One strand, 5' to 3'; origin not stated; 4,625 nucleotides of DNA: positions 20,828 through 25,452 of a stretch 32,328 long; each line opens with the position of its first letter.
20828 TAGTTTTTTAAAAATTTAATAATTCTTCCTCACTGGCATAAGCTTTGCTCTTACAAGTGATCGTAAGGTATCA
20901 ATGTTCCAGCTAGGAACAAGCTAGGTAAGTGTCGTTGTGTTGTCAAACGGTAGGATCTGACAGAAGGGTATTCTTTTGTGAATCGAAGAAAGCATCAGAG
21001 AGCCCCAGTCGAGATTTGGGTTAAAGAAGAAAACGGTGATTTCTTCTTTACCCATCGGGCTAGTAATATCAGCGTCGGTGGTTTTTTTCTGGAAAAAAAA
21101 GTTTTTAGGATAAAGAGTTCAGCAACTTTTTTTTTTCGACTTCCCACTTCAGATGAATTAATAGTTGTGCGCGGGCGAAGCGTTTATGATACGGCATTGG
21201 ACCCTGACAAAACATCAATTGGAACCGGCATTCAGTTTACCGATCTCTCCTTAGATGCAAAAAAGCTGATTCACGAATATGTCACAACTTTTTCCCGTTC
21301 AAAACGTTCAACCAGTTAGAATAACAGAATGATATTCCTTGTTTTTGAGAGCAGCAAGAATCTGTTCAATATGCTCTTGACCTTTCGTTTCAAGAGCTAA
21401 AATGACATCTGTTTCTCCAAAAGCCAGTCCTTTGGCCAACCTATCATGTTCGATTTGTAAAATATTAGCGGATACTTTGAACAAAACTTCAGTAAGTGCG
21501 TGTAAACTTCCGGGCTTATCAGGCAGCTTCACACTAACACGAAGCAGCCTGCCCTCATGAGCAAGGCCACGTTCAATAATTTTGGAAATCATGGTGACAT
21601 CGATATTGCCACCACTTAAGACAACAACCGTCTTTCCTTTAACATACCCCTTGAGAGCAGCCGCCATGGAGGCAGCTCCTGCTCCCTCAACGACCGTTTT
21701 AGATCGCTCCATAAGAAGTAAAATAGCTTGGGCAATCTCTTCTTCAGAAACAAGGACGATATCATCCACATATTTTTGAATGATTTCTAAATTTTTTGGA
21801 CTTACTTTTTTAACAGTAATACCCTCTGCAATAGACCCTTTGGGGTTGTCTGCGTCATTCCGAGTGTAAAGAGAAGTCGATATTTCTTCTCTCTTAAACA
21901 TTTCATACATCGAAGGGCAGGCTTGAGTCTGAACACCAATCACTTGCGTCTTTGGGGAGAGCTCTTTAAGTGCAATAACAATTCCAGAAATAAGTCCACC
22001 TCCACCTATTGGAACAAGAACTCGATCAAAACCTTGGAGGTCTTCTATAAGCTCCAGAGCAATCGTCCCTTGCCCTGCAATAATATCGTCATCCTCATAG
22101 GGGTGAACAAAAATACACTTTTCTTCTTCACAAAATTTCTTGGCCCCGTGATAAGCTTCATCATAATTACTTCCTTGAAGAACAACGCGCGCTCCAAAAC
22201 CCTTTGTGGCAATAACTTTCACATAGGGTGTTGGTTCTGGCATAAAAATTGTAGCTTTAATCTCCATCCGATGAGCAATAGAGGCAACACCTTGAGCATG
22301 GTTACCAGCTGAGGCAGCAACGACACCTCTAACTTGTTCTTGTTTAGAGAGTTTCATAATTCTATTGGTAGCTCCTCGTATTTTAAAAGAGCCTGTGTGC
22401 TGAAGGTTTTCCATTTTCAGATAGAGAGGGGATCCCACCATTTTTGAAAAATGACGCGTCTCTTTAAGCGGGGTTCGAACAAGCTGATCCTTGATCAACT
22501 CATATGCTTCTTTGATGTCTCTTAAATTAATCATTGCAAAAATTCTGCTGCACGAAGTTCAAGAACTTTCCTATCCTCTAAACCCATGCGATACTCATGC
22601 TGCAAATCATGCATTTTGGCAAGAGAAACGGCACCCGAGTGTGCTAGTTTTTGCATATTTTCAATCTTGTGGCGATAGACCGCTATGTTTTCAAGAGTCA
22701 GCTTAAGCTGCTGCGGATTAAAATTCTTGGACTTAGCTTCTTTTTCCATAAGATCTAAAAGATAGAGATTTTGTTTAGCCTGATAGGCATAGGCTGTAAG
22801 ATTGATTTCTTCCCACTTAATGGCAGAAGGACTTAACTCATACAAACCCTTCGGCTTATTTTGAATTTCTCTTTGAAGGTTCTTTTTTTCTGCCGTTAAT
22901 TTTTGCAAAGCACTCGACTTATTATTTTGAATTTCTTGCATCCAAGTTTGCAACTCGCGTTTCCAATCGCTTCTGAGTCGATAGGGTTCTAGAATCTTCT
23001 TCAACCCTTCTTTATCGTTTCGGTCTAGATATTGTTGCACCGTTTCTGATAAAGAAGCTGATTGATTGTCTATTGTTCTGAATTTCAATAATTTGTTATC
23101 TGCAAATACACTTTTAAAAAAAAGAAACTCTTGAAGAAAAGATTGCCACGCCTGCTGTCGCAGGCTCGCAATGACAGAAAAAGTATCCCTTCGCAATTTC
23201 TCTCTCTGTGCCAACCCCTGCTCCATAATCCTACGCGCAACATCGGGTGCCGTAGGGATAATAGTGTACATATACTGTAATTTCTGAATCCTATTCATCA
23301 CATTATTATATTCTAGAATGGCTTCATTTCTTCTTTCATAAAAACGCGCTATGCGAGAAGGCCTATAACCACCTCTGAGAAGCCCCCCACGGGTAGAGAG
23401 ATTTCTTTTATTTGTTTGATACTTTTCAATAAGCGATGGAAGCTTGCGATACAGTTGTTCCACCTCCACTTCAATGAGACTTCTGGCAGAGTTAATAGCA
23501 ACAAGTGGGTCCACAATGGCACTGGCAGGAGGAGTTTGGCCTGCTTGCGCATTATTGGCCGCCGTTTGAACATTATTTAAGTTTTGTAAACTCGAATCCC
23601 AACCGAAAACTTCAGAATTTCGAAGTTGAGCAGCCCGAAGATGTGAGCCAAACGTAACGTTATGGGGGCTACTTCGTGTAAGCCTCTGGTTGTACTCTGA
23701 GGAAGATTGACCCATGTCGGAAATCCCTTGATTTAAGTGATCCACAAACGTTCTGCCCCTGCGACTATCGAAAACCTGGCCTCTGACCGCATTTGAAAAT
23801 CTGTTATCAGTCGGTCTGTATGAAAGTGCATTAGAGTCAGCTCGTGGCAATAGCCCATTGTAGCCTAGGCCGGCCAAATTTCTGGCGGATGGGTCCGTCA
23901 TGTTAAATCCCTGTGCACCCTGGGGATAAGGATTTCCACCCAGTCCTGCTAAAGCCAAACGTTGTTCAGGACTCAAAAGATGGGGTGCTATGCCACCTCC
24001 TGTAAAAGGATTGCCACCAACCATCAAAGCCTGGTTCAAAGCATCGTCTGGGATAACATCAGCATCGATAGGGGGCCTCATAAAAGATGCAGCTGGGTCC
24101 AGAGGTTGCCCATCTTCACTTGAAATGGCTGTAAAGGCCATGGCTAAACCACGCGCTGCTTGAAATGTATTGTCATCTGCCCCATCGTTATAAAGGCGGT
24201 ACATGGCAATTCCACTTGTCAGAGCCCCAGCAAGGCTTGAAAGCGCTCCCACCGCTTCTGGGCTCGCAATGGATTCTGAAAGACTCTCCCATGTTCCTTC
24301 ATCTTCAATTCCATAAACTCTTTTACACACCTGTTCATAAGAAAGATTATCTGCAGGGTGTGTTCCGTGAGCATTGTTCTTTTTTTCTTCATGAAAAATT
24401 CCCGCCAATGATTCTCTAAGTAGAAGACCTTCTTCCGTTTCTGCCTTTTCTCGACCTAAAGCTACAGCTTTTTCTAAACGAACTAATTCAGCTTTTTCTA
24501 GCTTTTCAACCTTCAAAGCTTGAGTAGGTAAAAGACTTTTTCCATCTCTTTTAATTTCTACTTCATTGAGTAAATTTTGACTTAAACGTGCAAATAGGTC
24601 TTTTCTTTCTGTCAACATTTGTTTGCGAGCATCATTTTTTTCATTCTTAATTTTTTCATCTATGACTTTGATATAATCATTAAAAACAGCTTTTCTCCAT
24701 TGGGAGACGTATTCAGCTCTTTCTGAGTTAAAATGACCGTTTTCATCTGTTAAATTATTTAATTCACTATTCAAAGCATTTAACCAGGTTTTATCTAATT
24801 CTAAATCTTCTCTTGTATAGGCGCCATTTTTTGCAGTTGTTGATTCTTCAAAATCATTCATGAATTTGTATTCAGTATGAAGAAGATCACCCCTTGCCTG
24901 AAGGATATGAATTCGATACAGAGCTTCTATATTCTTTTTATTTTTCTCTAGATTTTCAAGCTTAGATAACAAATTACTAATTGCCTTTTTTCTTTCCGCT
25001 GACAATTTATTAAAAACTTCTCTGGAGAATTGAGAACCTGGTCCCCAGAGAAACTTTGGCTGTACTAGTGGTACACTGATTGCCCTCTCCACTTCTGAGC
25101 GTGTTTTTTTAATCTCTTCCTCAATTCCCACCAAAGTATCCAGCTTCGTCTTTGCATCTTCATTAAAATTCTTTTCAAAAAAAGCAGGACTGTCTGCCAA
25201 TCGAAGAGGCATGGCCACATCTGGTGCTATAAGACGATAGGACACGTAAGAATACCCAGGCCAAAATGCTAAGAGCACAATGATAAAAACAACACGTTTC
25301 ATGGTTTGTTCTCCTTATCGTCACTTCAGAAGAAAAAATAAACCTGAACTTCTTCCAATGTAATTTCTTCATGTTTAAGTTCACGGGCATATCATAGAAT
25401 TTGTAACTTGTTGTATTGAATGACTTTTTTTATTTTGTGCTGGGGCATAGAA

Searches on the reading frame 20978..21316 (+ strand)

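Call 62: search_protein_families(library=pfam, proteins=[window:20978-21316:+], max_evalue=0.01)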
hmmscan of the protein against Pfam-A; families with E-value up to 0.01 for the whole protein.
window:20978-21316:+ (113 aa): 1 family
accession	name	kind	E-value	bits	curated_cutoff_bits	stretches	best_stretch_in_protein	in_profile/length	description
PF07238.19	PilZ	-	1e-09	39.1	22.5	1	2-102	1-100/102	PilZ domain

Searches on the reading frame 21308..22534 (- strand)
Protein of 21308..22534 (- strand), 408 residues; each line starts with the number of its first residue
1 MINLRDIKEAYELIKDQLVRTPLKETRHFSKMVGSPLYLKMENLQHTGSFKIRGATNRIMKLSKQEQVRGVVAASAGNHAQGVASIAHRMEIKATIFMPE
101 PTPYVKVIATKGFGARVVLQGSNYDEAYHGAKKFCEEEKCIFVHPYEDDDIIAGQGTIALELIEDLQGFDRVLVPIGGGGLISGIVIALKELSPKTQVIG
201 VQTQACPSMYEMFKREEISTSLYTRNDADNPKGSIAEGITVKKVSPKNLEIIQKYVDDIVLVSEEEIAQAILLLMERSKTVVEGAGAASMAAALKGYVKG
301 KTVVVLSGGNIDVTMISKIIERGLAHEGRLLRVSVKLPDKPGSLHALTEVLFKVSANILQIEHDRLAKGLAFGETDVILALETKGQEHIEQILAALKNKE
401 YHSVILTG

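Call 8: search_protein_families(library=pfam, proteins=[window:21308-22534:-], max_evalue=0.0001)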
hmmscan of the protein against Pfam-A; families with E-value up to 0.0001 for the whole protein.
window:21308-22534:- (408 aa): 2 families
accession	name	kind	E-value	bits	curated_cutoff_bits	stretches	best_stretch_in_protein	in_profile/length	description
PF00291.31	PALP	-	2.5e-82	277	35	1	16-307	3-294/295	Pyridoxal-phosphate dependent enzyme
PF01842.31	ACT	-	3.1e-05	24.1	27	1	333-396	3-64/66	ACT domain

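Call 17: find_related_loci(query=window:21311-22534:-, collection=genome_contigs, flank=10000)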
Query window:21311-22534:- (408 aa) in genome_contigs; peptide patterns used: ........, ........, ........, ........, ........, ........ (x = any residue, [..] = any of these).
277 stretches matched a pattern; 133 encode a relative of the query (tblastn E <= 1e-3); the best 80 are kept; 80 distinct loci.
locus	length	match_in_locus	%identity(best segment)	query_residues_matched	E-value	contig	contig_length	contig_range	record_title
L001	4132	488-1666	69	1-401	0e+0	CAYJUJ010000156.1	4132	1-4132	MAG TPA_asm: uncultured bacterium isolate ERP125453_co1_332 genome assembly, contig: NODE_30135_length_4132_cov_5.350258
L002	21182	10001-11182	68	1-401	4e-168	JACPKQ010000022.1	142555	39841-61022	MAG: Deltaproteobacteria bacterium isolate NC_groundwater_499_Ag_S-0.1um_36_10 S35_SO-1_scaffold_227482, whole genome sh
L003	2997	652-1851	48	1-404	3e-118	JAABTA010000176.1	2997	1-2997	MAG: Helicobacteraceae bacterium isolate S20.Bin094 Scaffold_170, whole genome shotgun sequence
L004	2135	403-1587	49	2-401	6e-121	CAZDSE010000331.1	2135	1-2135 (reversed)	MAG TPA_asm: uncultured bacterium isolate binchicken_co125_1166 genome assembly, contig: NODE_106453_length_2135_cov_3.0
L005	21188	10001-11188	51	1-401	4e-114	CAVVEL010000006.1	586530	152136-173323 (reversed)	MAG: Terriglobia bacterium isolate MFD02248.bin.1.56 genome assembly, contig: contig_25933, whole genome shotgun sequenc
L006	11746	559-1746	50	1-401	6e-113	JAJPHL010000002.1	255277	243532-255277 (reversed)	MAG: Terriglobia bacterium isolate Centralia_MAG_166 k107_11246991, whole genome shotgun sequence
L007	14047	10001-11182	50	3-401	4e-112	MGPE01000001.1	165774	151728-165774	MAG: Deltaproteobacteria bacterium GWA2_38_16 gwa2_scaffold_127, whole genome shotgun sequence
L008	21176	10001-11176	49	1-396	1e-111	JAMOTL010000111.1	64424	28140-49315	MAG: Nautiliaceae bacterium isolate 4571-419_metabat2_scaf2bin.004 4571-419_scaffold_97_c1, whole genome shotgun sequenc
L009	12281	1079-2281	47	1-405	8e-111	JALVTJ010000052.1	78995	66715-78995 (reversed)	MAG: Nautiliaceae bacterium isolate M1_metabat1_scaf2bin.023 M1_NODE_51_length_78995_cov_52.308490, whole genome shotgun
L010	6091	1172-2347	48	1-396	7e-111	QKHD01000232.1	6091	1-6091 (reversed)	MAG: Helicobacteraceae bacterium isolate SZUA-545 scaffold_59293, whole genome shotgun sequence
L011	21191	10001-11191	50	1-402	6e-110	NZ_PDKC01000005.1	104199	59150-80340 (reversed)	Arcobacter sp. CECT 8985 NODE_5_length_104199_cov_38.8238_ID_2594, whole genome shotgun sequence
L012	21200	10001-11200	47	1-402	2e-107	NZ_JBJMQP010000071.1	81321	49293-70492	MAG: Hyalangium sp. isolate H3_16_all_fractions_metab_25_68_0 k255_2316175, whole genome shotgun sequence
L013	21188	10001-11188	49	1-401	1e-106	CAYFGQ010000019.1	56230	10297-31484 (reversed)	MAG TPA_asm: uncultured Arcobacteraceae bacterium isolate ERP003628_co2_60 genome assembly, contig: NODE_369_length_5623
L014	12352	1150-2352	49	1-405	4e-106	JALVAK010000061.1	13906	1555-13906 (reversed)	MAG: Nautiliaceae bacterium isolate 132-544_metabat2_scaf2bin.072 132-544_scaffold_235_c2, whole genome shotgun sequence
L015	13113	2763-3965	49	1-405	2e-106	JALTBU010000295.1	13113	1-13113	MAG: Nautiliaceae bacterium isolate S013_maxbin2_scaf2bin.098 S013_NODE_988_length_13113_cov_66.096489, whole genome sho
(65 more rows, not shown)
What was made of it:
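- Tried and rejected: The pair was reached through the neighbour ilvA instead (call 17).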

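Call 62: search_protein_families(library=pfam, proteins=[L002:6818-9997:+, L007:6465-9989:+, L002:5167-6456:+, L007:4978-6282:+, L007:3588-4928:+], max_evalue=0.01)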
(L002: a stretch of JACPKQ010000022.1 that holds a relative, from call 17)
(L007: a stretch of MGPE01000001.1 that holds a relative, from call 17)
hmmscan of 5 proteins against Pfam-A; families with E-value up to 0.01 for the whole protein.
L002:6818-9997:+ (1060 aa): 0 families

L007:6465-9989:+ (1175 aa): 0 families

L002:5167-6456:+ (430 aa): 1 family
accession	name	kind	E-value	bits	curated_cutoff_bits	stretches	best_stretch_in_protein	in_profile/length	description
PF04136.21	COG3_N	-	0.00046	20.6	27.9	1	140-220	4-84/147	Conserved oligomeric Golgi complex subunit 3, N-terminal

L007:4978-6282:+ (435 aa): 0 families

L007:3588-4928:+ (447 aa): 4 families
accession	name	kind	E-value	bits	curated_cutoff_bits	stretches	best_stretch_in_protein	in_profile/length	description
PF15188.11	CCDC-167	-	2.5e-05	24.9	27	1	261-313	12-64/84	Coiled-coil domain-containing protein 167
PF21773.2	ODAD1_CC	-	0.0003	20.4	27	1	172-329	107-268/287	ODAD1 central coiled coil region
PF16046.10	FAM76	-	0.0018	18.2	28.5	1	147-228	199-284/298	FAM76 protein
PF13325.12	MCRS_N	-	0.0064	16.8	25.8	0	213-317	94-194/199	N-terminal region of micro-spherule protein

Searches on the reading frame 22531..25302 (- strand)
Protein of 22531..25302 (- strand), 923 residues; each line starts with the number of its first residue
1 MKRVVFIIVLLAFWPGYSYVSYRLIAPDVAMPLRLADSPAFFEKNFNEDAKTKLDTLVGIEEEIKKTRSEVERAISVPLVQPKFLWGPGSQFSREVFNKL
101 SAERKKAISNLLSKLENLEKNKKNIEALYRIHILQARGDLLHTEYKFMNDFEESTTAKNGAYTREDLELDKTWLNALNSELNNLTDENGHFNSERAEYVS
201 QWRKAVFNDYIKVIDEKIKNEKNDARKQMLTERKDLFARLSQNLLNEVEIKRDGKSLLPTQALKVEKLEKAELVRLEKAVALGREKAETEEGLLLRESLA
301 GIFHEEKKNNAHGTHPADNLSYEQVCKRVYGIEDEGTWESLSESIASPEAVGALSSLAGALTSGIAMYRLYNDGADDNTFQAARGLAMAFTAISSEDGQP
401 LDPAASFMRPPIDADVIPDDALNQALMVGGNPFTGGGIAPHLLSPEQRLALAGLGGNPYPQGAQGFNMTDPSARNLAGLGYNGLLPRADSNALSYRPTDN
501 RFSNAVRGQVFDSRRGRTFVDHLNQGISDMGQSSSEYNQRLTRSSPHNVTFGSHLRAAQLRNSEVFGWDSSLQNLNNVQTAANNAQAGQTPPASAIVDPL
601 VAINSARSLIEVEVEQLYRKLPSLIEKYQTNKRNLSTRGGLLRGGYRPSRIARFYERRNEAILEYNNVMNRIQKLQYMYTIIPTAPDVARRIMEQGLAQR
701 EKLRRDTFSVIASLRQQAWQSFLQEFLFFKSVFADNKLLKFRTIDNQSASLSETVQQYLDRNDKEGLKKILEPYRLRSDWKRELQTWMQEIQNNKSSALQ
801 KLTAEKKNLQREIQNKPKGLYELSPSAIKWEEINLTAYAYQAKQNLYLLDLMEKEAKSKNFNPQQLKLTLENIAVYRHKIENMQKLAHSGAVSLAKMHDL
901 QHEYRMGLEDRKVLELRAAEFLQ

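Call 8: search_protein_families(library=pfam, proteins=[window:22531-25302:-], max_evalue=0.0001)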
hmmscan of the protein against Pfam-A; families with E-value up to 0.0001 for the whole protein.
window:22531-25302:- (923 aa): 0 families

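Call 58: find_homologous_proteins(query=A5, max_evalue=0.001)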
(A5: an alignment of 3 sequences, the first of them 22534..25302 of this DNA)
Query A5 (3 sequences) (923 aa, profile of the alignment): 1 proteins with E <= 0.001 among 8000 candidates.
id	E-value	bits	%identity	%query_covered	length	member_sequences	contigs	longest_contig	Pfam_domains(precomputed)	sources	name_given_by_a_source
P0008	0.0e+0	1412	100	100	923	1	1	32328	-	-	-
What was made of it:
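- The 'self only' result is an artefact of the saturated word prefilter: the same tool failed to recover members of its own query alignment (call 58).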

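Call 68: search_protein_families(library=padloc, proteins=[window:22534-25302:-], max_evalue=0.01)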
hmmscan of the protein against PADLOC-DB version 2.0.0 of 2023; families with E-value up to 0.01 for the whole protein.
window:22534-25302:- (923 aa): 0 families

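Call 69: search_protein_families(library=phrogs, proteins=[window:22534-25302:-], max_evalue=0.01)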
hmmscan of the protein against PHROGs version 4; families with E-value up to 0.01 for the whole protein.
window:22534-25302:- (923 aa): 1 family
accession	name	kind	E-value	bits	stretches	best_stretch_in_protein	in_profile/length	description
phrog_37565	-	unknown function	0.0058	17.1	1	175-237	108-168/291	-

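Call 79: search_solved_structures(query=A5, max_evalue=0.1)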
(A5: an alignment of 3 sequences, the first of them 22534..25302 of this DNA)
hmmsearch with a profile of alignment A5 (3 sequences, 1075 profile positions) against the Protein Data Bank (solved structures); distinct sequences matched with E-value up to 0.1: 0.
